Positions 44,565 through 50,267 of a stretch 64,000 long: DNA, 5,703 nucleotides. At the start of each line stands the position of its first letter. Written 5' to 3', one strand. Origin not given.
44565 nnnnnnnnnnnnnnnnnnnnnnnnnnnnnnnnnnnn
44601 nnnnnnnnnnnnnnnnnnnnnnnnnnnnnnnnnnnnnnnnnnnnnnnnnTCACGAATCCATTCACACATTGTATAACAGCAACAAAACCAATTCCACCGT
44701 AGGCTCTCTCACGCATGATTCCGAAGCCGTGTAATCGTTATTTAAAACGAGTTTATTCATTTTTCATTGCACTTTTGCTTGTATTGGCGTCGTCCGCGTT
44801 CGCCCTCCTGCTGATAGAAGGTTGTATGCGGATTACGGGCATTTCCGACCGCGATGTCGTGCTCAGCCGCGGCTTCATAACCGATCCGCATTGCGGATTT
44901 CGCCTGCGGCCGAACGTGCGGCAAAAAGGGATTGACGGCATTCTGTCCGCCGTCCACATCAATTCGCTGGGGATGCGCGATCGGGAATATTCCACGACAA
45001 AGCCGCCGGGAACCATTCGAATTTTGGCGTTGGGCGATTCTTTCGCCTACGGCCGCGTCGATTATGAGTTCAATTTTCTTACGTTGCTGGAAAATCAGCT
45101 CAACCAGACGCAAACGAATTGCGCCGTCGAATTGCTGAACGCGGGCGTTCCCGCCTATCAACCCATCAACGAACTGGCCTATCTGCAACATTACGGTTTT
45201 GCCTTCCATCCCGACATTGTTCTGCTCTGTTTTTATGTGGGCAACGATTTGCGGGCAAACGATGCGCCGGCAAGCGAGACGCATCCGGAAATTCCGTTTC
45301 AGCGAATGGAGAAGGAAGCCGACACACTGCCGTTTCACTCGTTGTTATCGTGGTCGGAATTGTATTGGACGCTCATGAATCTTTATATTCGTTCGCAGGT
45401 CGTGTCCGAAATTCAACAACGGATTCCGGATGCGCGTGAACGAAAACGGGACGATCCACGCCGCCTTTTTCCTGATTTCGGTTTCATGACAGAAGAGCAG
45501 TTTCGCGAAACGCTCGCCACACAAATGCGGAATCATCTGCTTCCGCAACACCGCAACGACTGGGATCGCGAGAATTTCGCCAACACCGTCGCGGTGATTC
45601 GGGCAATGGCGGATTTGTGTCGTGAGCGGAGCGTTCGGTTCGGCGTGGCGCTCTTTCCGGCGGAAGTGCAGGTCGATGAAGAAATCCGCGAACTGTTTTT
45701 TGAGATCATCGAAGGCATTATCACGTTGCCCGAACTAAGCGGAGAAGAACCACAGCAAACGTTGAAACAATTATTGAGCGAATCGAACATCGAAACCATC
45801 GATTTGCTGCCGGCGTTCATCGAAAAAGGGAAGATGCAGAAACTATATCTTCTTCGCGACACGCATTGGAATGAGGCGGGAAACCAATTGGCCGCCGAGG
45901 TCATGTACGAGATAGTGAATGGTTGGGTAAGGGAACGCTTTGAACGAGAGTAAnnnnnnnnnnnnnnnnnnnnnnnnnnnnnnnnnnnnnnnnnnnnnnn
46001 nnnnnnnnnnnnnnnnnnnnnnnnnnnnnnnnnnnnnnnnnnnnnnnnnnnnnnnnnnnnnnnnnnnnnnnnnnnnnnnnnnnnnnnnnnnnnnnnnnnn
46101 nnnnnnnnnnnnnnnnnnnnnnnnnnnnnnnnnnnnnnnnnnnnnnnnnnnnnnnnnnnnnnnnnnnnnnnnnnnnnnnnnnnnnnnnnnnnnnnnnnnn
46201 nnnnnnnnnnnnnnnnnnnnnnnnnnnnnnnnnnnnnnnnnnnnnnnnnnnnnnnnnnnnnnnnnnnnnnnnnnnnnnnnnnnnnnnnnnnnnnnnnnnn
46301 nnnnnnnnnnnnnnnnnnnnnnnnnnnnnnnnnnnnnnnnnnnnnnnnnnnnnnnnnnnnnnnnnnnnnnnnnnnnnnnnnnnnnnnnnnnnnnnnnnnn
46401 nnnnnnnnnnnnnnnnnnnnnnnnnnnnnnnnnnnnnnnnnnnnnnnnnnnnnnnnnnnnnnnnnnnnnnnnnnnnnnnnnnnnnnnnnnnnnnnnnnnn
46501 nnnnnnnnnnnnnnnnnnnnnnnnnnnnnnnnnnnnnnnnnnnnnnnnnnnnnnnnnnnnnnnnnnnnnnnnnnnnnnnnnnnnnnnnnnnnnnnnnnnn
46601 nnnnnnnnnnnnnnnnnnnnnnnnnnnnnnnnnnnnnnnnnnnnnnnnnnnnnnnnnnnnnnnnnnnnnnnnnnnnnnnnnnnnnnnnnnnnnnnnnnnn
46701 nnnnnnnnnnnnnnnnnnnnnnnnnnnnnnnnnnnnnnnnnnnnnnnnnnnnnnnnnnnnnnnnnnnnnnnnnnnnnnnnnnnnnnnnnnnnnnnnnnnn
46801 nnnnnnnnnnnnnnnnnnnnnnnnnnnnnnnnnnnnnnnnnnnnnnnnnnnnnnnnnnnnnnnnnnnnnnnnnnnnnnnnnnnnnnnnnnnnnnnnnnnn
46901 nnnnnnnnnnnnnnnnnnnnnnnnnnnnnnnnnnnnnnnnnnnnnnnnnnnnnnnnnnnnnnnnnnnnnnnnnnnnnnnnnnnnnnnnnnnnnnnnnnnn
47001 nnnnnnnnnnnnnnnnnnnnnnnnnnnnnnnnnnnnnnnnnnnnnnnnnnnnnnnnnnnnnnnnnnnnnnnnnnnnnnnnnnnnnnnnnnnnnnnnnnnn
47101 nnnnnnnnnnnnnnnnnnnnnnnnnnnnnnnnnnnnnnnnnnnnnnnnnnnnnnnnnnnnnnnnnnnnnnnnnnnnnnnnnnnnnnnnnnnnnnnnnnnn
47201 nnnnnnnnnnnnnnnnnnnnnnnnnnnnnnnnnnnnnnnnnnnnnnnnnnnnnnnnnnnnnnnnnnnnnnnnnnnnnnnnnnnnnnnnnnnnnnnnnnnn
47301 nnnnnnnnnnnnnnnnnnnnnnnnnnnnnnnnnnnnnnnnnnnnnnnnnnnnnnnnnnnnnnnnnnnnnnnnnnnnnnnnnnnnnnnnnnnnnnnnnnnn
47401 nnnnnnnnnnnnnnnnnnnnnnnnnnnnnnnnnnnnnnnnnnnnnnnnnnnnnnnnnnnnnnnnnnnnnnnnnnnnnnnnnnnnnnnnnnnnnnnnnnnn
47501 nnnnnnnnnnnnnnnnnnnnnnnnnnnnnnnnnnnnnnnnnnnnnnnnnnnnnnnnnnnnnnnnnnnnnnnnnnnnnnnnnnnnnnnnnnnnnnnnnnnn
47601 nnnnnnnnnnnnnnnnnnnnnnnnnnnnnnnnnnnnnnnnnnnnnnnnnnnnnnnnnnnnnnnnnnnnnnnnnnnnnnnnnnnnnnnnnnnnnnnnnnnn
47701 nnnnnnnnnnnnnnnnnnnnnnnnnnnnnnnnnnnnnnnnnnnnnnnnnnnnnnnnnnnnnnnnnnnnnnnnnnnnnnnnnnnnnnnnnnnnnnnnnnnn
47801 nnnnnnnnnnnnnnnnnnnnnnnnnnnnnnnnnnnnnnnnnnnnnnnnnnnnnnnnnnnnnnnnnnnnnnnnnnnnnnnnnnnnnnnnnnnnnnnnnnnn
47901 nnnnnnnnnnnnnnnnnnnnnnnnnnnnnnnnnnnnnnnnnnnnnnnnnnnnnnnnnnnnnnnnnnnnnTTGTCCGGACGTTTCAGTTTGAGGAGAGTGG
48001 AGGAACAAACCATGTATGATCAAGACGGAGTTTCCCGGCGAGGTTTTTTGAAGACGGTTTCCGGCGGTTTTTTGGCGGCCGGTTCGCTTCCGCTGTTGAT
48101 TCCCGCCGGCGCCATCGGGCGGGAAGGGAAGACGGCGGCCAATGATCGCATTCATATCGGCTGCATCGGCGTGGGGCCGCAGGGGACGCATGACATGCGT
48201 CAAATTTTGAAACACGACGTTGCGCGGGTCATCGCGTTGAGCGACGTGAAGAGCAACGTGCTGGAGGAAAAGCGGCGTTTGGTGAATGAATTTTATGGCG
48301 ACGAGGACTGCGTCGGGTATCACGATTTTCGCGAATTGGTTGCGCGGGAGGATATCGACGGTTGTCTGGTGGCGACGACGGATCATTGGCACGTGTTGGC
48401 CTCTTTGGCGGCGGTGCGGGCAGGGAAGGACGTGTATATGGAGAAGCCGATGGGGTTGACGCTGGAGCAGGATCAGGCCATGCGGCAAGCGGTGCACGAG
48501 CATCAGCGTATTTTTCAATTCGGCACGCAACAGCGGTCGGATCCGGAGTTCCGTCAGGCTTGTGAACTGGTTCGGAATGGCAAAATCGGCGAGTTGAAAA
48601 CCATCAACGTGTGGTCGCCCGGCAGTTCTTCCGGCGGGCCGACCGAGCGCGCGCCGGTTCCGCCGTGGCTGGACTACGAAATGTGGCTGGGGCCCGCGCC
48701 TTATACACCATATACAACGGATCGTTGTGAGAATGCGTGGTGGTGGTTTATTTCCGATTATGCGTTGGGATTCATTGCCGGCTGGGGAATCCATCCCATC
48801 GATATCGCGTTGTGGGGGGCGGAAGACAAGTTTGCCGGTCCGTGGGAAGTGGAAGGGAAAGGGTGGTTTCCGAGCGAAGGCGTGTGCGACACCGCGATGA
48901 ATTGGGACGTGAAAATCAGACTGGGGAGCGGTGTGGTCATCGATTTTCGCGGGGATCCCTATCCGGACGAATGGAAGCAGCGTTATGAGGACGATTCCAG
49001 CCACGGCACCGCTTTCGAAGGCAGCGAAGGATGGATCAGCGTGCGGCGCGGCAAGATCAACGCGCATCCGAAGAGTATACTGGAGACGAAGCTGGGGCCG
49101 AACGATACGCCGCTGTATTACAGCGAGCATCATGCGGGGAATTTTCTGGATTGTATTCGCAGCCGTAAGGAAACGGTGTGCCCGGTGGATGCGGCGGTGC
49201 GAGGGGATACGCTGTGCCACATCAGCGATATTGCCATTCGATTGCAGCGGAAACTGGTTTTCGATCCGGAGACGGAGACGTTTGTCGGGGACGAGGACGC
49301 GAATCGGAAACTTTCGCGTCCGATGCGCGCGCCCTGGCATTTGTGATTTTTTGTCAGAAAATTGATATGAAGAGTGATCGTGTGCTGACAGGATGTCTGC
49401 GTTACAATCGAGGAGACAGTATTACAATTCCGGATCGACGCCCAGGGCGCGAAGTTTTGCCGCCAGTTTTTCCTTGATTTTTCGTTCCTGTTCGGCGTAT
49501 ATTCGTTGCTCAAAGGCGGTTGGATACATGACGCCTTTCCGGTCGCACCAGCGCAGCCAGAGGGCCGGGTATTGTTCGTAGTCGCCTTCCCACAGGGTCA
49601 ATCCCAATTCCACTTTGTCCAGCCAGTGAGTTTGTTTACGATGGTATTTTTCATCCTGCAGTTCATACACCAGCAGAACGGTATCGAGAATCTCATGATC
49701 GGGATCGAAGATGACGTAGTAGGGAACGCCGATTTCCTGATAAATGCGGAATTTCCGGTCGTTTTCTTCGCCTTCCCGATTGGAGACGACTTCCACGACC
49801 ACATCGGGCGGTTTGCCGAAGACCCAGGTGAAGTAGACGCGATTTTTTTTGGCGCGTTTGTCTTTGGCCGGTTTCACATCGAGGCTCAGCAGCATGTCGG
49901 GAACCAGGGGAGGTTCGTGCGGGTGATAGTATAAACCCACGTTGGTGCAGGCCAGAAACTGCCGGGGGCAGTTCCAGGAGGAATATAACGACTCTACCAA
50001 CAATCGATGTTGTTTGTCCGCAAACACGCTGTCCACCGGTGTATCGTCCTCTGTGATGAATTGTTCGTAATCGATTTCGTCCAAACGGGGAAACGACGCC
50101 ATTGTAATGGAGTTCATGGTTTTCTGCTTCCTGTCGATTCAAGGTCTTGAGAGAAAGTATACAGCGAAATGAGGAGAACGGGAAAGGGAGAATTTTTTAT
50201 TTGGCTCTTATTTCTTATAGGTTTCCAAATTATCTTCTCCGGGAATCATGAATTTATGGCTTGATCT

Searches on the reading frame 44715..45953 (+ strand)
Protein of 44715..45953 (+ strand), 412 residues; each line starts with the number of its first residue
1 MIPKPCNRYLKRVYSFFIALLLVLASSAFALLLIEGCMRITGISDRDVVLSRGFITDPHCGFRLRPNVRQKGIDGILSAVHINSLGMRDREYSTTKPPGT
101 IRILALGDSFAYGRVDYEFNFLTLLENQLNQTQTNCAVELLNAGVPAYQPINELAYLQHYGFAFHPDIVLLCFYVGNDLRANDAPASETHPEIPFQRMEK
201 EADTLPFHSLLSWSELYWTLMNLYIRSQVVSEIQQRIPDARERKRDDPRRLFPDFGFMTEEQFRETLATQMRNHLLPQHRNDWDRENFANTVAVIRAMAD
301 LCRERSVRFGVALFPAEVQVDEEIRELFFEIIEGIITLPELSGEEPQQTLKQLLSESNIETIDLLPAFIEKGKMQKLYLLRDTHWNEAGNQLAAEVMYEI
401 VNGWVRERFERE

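Call 6: search_protein_families(library=pfam, proteins=[window:44715-45953:+], max_evalue=0.001)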
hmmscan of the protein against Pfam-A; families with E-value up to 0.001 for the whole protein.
window:44715-45953:+ (412 aa): 2 families
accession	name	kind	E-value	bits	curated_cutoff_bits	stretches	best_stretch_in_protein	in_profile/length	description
PF13472.12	Lipase_GDSL_2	-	1.6e-08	35.7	32.9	1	105-272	1-107/178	GDSL-like Lipase/Acylhydrolase family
PF16822.11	ALGX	-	3.8e-08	33.8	26.5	1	348-397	76-126/268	SGNH hydrolase-like domain, acetyltransferase AlgX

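Call 7: search_protein_families(library=ncbifam, proteins=[window:44715-45953:+], max_evalue=0.001)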
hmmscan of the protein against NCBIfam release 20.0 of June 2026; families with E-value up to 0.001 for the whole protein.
window:44715-45953:+ (412 aa): 0 families

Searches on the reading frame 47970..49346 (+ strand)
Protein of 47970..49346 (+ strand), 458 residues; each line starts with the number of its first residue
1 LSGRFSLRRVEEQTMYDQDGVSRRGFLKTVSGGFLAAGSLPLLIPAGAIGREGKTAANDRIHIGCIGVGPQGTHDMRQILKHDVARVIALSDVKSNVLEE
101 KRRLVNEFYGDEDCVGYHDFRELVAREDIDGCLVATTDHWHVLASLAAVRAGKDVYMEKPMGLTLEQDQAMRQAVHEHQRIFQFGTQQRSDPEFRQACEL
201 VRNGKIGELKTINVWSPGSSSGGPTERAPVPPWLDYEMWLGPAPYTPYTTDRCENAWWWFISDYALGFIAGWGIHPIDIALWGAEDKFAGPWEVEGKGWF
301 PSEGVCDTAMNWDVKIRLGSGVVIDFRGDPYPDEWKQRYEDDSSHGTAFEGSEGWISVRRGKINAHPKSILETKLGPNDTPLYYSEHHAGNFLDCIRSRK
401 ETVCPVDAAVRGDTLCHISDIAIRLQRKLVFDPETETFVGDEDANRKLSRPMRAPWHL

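Call 6: search_protein_families(library=pfam, proteins=[window:47970-49346:+], max_evalue=0.001)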
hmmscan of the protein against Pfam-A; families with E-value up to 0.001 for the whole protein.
window:47970-49346:+ (458 aa): 3 families
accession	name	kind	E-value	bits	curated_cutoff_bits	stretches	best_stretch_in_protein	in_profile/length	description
PF19051.5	GFO_IDH_MocA_C2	-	3.2e-22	79.7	23.3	1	226-457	44-253/254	Oxidoreductase family, C-terminal alpha/beta domain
PF01408.29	GFO_IDH_MocA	-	1.5e-13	51.9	24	1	61-185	1-119/120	Oxidoreductase family, NAD-binding Rossmann fold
PF22725.1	GFO_IDH_MocA_C3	-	0.00043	20.7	27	0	254-286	29-63/124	GFO/IDH/MocA C-terminal domain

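Call 7: search_protein_families(library=ncbifam, proteins=[window:47970-49346:+], max_evalue=0.001)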
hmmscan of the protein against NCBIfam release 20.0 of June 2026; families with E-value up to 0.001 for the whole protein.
window:47970-49346:+ (458 aa): 8 families
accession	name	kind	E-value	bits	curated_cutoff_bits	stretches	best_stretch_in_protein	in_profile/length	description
NF058561.1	BT_2158_fam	equivalog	7.5e-36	123.7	750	1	22-281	1-255/487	glycoside 3-dehydrogenase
TIGR04380.1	myo_inos_iolG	equivalog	2.2e-23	82.7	355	1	61-216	2-152/330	inositol 2-dehydrogenase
NF052679.1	InsChiInosDhIolG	equivalog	1.1e-15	57.5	540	1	61-211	3-150/343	bifunctional inositol 2-dehydrogenase/D-chiro-inositol 1-dehydrogenase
NF040723.1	UDP-GlcNAcDh_Arch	equivalog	3.5e-15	56.3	450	1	62-214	2-146/302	UDP-N-acetylglucosamine 3-dehydrogenase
NF041392.1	XylDh_Gfo6_Halo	equivalog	8.7e-13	47.8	350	1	52-212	8-166/350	D-xylose 1-dehydrogenase Gfo6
NF052479.1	LevoglcsnDh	equivalog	7.1e-12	44.7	650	1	107-210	54-155/386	levoglucosan dehydrogenase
NF008607.0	PRK11579.1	subfamily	4e-08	32.6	330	1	119-212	55-148/346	oxidoreductase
NF058563.1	BT_2159_fam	equivalog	1.1e-05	24.7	650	1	61-220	1-156/350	disaccharide 3-dehydrogenase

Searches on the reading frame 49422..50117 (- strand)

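Call 64: search_protein_families(library=pfam, proteins=[window:49422-50117:-], max_evalue=0.0001)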
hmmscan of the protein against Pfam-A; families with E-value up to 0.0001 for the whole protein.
window:49422-50117:- (231 aa): 1 family
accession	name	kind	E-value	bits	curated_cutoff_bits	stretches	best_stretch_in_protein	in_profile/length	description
PF05685.18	Uma2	-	2e-14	53.9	27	1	35-163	34-151/172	Putative restriction endonuclease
